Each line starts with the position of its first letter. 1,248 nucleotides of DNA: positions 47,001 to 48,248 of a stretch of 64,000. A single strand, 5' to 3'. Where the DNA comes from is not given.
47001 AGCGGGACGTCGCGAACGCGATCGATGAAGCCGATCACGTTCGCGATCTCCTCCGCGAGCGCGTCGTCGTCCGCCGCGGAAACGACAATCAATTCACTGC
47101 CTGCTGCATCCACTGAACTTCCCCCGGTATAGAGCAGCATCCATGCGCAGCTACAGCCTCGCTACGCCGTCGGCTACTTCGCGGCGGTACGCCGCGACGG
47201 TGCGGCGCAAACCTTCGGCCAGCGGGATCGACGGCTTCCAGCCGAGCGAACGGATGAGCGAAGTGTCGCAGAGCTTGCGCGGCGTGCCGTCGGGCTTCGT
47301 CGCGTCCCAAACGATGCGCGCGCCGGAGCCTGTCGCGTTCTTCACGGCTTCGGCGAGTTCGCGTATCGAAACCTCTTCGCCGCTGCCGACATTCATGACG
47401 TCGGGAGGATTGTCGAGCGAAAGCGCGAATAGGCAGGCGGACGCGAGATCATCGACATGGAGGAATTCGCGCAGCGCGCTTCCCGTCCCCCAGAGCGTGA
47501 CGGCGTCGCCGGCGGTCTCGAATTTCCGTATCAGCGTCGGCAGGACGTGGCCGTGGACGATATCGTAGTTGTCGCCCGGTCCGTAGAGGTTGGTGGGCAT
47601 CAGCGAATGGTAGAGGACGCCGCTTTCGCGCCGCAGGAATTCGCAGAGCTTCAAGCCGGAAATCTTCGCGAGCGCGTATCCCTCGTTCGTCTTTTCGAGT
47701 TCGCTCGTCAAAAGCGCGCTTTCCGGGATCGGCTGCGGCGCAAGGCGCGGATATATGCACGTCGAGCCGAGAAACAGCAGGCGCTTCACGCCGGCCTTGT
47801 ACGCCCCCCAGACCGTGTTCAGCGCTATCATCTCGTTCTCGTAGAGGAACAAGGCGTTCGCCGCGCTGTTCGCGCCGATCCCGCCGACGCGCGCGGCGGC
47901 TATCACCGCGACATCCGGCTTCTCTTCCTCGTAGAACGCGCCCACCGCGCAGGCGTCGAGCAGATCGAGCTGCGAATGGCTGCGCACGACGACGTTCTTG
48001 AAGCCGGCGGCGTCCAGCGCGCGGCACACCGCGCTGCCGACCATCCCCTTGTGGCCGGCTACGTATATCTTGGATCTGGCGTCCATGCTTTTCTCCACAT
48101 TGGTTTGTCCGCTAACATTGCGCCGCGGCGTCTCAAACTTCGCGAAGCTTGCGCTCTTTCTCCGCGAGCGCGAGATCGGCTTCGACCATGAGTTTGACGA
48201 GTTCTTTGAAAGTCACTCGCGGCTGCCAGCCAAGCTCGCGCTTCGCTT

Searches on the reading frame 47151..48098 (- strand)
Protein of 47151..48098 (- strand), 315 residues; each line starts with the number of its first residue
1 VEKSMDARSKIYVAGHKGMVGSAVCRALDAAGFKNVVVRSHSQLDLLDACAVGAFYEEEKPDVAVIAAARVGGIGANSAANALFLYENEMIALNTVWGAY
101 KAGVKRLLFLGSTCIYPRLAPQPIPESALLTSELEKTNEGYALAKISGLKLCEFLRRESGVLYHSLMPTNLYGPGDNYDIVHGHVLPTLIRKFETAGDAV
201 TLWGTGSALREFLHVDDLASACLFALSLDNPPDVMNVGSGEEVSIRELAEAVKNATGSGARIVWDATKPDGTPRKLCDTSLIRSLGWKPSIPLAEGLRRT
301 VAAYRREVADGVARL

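Call 6: search_protein_families(library=pfam, proteins=[window:47151-48098:-], max_evalue=0.001)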
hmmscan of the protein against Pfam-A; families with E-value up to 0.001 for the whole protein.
window:47151-48098:- (315 aa): 3 families
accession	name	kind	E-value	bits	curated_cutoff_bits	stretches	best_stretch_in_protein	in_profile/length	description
PF01370.27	Epimerase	-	1.5e-52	178.9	20.9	1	11-238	1-240/240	NAD dependent epimerase/dehydratase family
PF16363.11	GDP_Man_Dehyd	-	4.5e-12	46.5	27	1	43-299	58-331/332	GDP-mannose 4,6 dehydratase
PF04321.23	RmlD_sub_bind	-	5.6e-06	26.1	27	1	10-69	2-60/287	RmlD substrate binding domain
